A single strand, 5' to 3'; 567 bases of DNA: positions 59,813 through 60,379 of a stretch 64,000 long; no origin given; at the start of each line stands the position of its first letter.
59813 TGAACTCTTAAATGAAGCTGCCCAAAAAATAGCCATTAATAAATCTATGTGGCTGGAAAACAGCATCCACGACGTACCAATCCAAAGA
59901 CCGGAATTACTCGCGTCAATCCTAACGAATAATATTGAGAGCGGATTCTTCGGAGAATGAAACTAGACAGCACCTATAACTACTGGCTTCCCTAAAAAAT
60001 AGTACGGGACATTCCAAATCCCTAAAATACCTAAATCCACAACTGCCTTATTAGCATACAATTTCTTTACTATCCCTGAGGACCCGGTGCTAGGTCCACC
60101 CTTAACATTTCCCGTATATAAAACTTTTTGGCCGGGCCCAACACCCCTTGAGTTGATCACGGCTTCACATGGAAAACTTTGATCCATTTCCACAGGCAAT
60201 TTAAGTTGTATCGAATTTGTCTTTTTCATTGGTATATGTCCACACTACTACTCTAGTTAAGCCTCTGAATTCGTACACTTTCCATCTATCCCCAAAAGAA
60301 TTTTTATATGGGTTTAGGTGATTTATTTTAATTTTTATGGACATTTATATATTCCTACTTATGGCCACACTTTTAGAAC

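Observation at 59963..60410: LexA-type SOS box inside a near-consensus promoter aimed at an 88-aa orphan protein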

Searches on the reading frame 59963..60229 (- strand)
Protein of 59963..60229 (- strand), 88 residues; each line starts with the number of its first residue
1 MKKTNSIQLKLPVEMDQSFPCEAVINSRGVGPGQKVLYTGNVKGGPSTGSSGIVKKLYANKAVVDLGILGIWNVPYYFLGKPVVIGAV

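Call 8: search_protein_families(library=pfam, proteins=[window:59963-60229:-], max_evalue=0.01)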
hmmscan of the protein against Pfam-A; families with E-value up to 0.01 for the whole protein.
window:59963-60229:- (88 aa): 0 families

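Call 9: find_homologous_proteins(query=window:59963-60229:-, max_evalue=0.01)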
Query window:59963-60229:- (88 aa): 23 proteins with E <= 0.01 among 24 candidates.
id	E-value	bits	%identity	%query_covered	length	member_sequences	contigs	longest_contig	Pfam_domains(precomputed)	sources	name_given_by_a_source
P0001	7.7e-51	188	100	99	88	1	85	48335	-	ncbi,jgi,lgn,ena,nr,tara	ncbi:MAG: hypothetical protein VX478_06825 [Chloroflexota bacterium]|nr:hypothetical protein [Chloro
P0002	1.7e-50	186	99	99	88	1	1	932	-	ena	-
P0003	1.9e-50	186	99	100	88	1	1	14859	-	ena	-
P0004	2.6e-50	186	99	99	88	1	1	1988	-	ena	-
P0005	3.0e-50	186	99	99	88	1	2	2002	-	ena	-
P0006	3.1e-50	186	99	99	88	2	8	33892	-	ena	-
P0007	6.3e-50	185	99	98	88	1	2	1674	-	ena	-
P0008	6.7e-50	185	99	99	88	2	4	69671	-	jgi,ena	jgi:hypothetical protein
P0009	8.4e-50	184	99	98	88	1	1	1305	-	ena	-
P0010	1.1e-49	184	99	99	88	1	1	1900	-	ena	-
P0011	1.5e-49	183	99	99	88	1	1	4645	-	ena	-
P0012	2.1e-49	183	98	99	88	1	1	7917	-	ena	-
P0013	2.5e-49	183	98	98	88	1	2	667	-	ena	-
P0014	5.0e-49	182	97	99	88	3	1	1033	-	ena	-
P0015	7.2e-49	181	98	98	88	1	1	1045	-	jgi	jgi:hypothetical protein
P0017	2.5e-41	157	85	98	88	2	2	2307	-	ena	-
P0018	4.2e-41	156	85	98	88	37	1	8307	-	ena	-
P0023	2.8e-16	77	68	60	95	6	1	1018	-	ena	-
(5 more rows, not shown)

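Call 13: find_encoding_contigs(protein=P0018, flank=4000, max_places=3)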
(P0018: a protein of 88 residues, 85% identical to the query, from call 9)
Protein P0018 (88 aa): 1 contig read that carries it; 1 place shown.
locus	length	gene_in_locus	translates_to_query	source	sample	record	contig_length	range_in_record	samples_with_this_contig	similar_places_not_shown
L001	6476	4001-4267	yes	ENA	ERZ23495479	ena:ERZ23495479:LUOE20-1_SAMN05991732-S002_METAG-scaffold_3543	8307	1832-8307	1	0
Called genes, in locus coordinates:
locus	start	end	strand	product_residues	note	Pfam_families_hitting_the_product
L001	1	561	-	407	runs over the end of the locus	PF01595:CNNM (faint), PF00571:CBS (weak), PF03471:CorC_HlyC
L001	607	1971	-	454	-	PF00483:NTP_transferase, PF01128:IspD, PF12804:NTP_transf_3, PF25084:LbH_EIF2B, PF00132:Hexapep, PF25087:GMPPB_C, PF00132:Hexapep (weak), PF25087:GMPPB_C, +2 more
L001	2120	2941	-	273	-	PF08282:Hydrolase_3 (faint), PF02358:Trehalose_PPase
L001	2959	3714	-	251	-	PF00106:adh_short, PF08659:KR, PF13561:adh_short_C2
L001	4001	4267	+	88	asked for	-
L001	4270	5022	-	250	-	PF00561:Abhydrolase_1, PF12146:Hydrolase_4, PF12697:Abhydrolase_6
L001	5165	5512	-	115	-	PF09860:DUF2087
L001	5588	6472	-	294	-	PF09754:PAC2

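Call 15: find_encoding_contigs(protein=P0017, flank=3000, max_places=3)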
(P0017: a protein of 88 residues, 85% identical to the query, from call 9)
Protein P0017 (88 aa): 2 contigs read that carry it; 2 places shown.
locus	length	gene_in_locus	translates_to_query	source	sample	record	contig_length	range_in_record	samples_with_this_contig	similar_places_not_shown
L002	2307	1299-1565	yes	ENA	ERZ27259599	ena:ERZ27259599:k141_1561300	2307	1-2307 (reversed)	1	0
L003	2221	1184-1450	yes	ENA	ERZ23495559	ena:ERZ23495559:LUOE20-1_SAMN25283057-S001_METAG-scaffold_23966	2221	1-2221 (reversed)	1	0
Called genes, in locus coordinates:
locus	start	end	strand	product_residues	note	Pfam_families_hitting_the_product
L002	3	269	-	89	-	?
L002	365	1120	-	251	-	PF00106:adh_short, PF08659:KR, PF13561:adh_short_C2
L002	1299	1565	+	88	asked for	-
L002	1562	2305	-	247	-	?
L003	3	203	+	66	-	?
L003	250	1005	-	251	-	PF00106:adh_short, PF08659:KR, PF13561:adh_short_C2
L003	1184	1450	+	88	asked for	-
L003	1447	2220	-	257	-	?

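Call 16: find_encoding_contigs(protein=P0023, flank=3000, max_places=3)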
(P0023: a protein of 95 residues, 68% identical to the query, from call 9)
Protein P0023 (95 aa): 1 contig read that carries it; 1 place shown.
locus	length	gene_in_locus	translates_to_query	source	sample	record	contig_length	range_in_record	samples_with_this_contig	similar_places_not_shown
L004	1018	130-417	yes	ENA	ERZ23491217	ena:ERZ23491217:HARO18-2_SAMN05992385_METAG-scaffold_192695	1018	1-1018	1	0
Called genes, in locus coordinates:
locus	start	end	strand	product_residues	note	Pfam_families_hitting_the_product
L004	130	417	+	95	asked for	-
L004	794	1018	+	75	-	?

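Call 20: predict_structure(alignment_id=A1)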
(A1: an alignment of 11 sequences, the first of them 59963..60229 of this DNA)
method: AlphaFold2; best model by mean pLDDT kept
length: 88 residues; sequences in the alignment: 11
mean_pLDDT: 75.0   pTM: 0.63
mean pLDDT of the five models: 75.0, 74.6, 73.9, 72.2, 64.7
residues with pLDDT >= 90: 26; 70-90: 35; 50-70: 9; < 50: 18
segments of 3 or more residues with pLDDT < 50: 1-3, 6-17, 86-88
pLDDT, mean of each block of 10 residues (from residue 1): 44 46 74 89 84 92 92 91 58
secondary structure, 60 per line:
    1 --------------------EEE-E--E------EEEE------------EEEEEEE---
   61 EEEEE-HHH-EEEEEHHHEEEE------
elements in order: E21-23 E35-38 E51-57 E61-65 E71-75 E79-82
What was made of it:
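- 60191..60208 (-): Codons for QLKLPV (residues 8-13), the N-terminal short linear motif. The family consensus is Q-[LIM]-x-[MLF]-P-G-[MI]-P. This segment has pLDDT below 50 (call 20).
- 59984..60172 (-): Codons for the SH3/KOW/Tudor-like beta-barrel core (residues ~20-82). AlphaFold2 core pLDDT is 84-92 (call 20).
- On SH3-like small beta-barrel (KOW/Tudor/SH3 superfold): The model has six strands and a core pLDDT of 84-92 (call 20).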

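Call 25: fold_search(model_id=the predicted structure, library=pdb)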
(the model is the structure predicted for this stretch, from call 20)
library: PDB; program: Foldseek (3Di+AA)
matches with E <= 10: 1324; with E <= 0.001: 0
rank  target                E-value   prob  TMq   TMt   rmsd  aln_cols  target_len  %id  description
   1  5ohq                  8.8e-03  1.00  0.49  0.39   2.6        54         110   17  Crystal structure of the KOW6-KOW7 domain of human DSIF (released 2017-09-13)
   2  3fc3_A                1.4e-02  1.00  0.51  0.24   1.7        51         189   20  Crystal structure of the beta-beta-alpha-Me type II restriction endonuclease Hpy99I (released 2009-03-31)
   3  9coj_MODEL_1_A        1.5e-02  1.00  0.46  0.33   2.6        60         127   18  SH3-like tandem domain of human KIN protein (released 2024-07-31)
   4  6kco_F                1.7e-02  1.00  0.48  0.51   2.1        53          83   23  Shuguo PWWP in complex with ssDNA (released 2020-07-01)
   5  8bsi_LU               1.8e-02  1.00  0.49  0.29   4.5        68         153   20  Giardia ribosome chimeric hybrid-like GDP+Pi bound state (B1) (released 2023-03-15)
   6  3fc3_B                1.9e-02  1.00  0.51  0.25   1.5        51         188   18  Crystal structure of the beta-beta-alpha-Me type II restriction endonuclease Hpy99I (released 2009-03-31)
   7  8ye8_A                1.9e-02  1.00  0.56  0.40   2.7        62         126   13  Crystal structure of mouse BAHCC1 TTD domain in complex with H4K20me1 peptide (released 2025-07-16)
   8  8p4e_Z                2.0e-02  1.00  0.43  0.70   3.1        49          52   28  Structural insights into human co-transcriptional capping - structure 5 (released 2023-07-19)
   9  1ffk_N                2.4e-02  1.00  0.47  0.44   4.2        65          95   20  CRYSTAL STRUCTURE OF THE LARGE RIBOSOMAL SUBUNIT FROM HALOARCULA MARISMORTUI AT 2.4 ANGSTROM RESOLUTION (released 2000-08-14)
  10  4v6x_CT               2.4e-02  0.99  0.45  0.26   4.7        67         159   21  Structure of the human 80S ribosome (released 2014-07-09)
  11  7ouf_A                2.6e-02  0.99  0.45  0.17   4.1        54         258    9  Structure of the STLV intasome:B56 complex bound to the strand-transfer inhibitor XZ450 (released 2021-08-18)
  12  7pel_A                2.7e-02  0.99  0.42  0.16   4.2        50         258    8  CryoEM structure of simian T-cell lymphotropic virus intasome in complex with PP2A regulatory subunit B56 gamma (released 2021-08-25)
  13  2ckk                  2.9e-02  0.99  0.43  0.33   3.1        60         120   20  High resolution crystal structure of the human kin17 C-terminal domain containing a kow motif (released 2006-10-04)
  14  6swa_R                3.1e-02  1.00  0.51  0.30   3.1        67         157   18  Mus musculus brain neocortex ribosome 60S bound to Ebp1 (released 2020-09-30)
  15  4ytl_A                3.1e-02  1.00  0.45  0.41   2.9        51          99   25  Structure of the KOW2-KOW3 Domain of Transcription Elongation Factor Spt5. (released 2015-08-12)
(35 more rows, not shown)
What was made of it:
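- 59984..60172 (-): Best Foldseek PDB hits are KOW, Tudor and SH3-like domains at E ~0.01 and TM ~0.5 (call 25).
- On SOS-induced cell-division inhibitors (functional class: SulA, YneA, ChiZ, SosA, SidA): The predicted fold is an SH3/KOW-like barrel (calls 20, 25).
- On SH3-like small beta-barrel (KOW/Tudor/SH3 superfold): The best Foldseek PDB hits have E 0.009-0.03 and TM about 0.5 (call 25).
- The fold matches are generic, with E about 0.01 (call 25).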

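Call 26: search_protein_representatives(alignment_id=A1)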
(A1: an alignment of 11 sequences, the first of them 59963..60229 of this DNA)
Query: 11 sequences, 88 profile positions. Proteins with E-value up to 0.001 (for the whole library): 55; up to 1e-10: 28; up to 1e-30: 0. The best 55 are listed.
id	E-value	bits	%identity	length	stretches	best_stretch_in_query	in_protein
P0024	7.7e-28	112.2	-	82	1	6-85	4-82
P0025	1.5e-22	95.3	-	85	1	4-84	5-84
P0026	7.1e-19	83.5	-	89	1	22-83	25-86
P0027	1.1e-17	79.7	-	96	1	27-83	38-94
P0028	6.5e-17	77.2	-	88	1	24-81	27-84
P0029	6.9e-16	73.9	-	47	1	47-82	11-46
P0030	7.3e-16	73.8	-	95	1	25-82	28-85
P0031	2.0e-15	72.4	-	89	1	6-83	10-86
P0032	3.6e-15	71.6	-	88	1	7-80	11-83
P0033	8.5e-15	70.4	-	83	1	6-79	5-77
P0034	9.8e-15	70.2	-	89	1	5-83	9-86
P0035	1.5e-14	69.7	-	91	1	18-81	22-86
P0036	1.6e-14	69.6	-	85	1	3-83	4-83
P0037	1.8e-14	69.4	-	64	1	32-85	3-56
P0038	3.2e-14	68.6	-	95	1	18-83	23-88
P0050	1.3e-11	60.3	-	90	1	25-83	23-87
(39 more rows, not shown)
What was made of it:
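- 23 close homologues and 55 clusters at 50% identity (calls 9, 26).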

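Call 49: search_protein_families(library=ncbifam, proteins=[window:59963-60229:-, P0034, P0026, P0050, P0024], max_evalue=1)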
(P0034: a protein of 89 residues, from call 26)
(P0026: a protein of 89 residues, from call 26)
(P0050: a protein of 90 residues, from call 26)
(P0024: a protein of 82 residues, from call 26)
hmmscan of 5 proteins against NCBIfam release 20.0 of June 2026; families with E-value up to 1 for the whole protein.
window:59963-60229:- (88 aa): 0 families

P0034 (89 aa): 0 families

P0026 (89 aa): 0 families

P0050 (90 aa): 0 families

P0024 (82 aa): 0 families

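Call 50: search_solved_structures(query=A3, max_evalue=10)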
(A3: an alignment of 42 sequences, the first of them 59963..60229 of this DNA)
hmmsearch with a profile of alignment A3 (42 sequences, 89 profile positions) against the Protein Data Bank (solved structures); distinct sequences matched with E-value up to 10: 40.
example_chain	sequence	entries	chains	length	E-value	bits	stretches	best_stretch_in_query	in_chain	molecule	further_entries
8jch_W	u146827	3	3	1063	0.19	14.8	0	44-72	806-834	Transcription elongation factor SPT5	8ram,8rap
7nky_Z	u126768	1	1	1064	0.19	14.8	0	44-72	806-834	Transcription elongation factor SPT5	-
7nkx_Z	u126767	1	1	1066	0.19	14.8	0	44-72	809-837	Transcription elongation factor SPT5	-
8k5p_W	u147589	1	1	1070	0.19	14.8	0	44-72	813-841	Transcription elongation factor SPT5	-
8vfv_E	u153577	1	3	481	0.29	14.3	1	9-52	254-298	Envelope glycoprotein gp120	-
7l8a_E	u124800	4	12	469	0.41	13.8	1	9-51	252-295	BG505 SOSIP MD39 - gp120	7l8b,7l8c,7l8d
7sq1_C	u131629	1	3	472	0.42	13.8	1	9-51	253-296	Envelope glycoprotein gp160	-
6dfg_A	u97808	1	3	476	0.42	13.7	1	9-51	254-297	Envelope glycoprotein gp160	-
9yil_G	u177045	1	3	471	0.42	13.7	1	9-51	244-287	Envelope glycoprotein gp160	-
7t9a_A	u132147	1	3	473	0.42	13.7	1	9-51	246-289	HIV Envelope ApexGT2 gp120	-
9yih_E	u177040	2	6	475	0.43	13.7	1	9-51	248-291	Envelope glycoprotein gp160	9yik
9p6e_A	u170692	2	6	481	0.43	13.7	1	9-51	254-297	Envelope glycoprotein gp120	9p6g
7t74_A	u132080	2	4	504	0.43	13.7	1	10-51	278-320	HIV Envelope ApexGT2 gp120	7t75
7t9b_A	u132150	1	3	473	0.43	13.7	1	9-51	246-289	HIV-1 Envelope ApexGT5 gp120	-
7t73_A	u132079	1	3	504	0.43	13.7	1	10-51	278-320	HIV Envelope ApexGT2.2MUT gp120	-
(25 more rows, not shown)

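Call 80: list_cluster_members(proteins=[window:59963-60229:-, window:60201-60344:-])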
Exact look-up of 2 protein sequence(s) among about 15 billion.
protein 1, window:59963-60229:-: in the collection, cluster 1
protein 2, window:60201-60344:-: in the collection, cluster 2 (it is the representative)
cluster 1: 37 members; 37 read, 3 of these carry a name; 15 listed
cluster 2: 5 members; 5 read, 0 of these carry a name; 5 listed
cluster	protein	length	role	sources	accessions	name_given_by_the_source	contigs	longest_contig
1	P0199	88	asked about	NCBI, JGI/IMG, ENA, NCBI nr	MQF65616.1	hypothetical protein FIM09_00750 [SAR202 cluster bacterium AC-647-P02_OGT_505m] | hypothetical protein [SAR202 cluster bacterium AC-647-P02_OGT_505m]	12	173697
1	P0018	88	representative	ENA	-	-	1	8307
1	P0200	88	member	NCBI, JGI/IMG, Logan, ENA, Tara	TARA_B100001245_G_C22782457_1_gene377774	strand:+ start:50 stop:316 length:267 start_codon:yes stop_codon:yes gene_type:complete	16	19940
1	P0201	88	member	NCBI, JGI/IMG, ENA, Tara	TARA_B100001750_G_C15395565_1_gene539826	strand:+ start:402 stop:668 length:267 start_codon:yes stop_codon:yes gene_type:complete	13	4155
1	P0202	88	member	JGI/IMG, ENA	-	-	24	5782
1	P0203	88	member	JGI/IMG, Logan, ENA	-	-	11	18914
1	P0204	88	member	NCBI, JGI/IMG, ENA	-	-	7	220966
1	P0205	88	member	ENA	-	-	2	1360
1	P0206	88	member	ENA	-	-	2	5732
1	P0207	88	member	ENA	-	-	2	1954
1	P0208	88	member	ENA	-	-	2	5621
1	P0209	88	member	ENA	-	-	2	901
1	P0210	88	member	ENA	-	-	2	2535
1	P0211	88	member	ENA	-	-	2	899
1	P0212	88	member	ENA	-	-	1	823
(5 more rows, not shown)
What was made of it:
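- Some pipelines call it as a gene (call 80).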

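Call 85: find_homologous_proteins(query=A3, max_evalue=0.00001)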
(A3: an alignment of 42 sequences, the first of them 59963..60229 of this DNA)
Query A3 (42 sequences) (88 aa, profile of the alignment): 109 proteins with E <= 0.00001 among 422 candidates.
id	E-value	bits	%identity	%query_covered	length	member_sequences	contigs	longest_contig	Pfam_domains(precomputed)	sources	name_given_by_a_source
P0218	1.4e-29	120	45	86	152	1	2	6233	-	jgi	jgi:hypothetical protein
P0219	1.6e-29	119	42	89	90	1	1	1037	-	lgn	-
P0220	1.3e-28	116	45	91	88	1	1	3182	-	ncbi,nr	ncbi:MAG: hypothetical protein IIC22_06405 [Chloroflexi bacterium]|nr:hypothetical protein [Chlorofl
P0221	1.7e-28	116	48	83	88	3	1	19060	-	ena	-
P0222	2.8e-28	115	43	91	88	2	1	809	-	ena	-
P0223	2.8e-28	115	57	60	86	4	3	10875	-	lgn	-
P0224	3.3e-28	115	42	90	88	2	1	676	-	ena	-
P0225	3.7e-28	115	48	83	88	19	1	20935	-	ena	-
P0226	4.0e-28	115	48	88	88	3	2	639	-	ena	-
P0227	4.9e-28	115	44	91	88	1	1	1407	-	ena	-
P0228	6.8e-28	114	44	90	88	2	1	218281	-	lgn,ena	-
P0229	8.1e-28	114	49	83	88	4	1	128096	-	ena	-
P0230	9.7e-28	114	58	60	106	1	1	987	-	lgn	-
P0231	1.6e-27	113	42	84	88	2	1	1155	-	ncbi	-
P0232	1.8e-27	113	46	90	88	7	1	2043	-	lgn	-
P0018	2.0e-23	100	85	98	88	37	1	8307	-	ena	-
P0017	3.3e-22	96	85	98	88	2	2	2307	-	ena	-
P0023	6.3e-22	95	68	60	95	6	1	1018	-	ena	-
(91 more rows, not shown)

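Call 90: search_protein_families(library=phrogs, proteins=[window:59963-60229:-, P0034], max_evalue=0.1)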
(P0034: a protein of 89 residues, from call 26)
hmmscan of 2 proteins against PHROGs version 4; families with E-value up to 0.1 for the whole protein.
window:59963-60229:- (88 aa): 0 families

P0034 (89 aa): 0 families
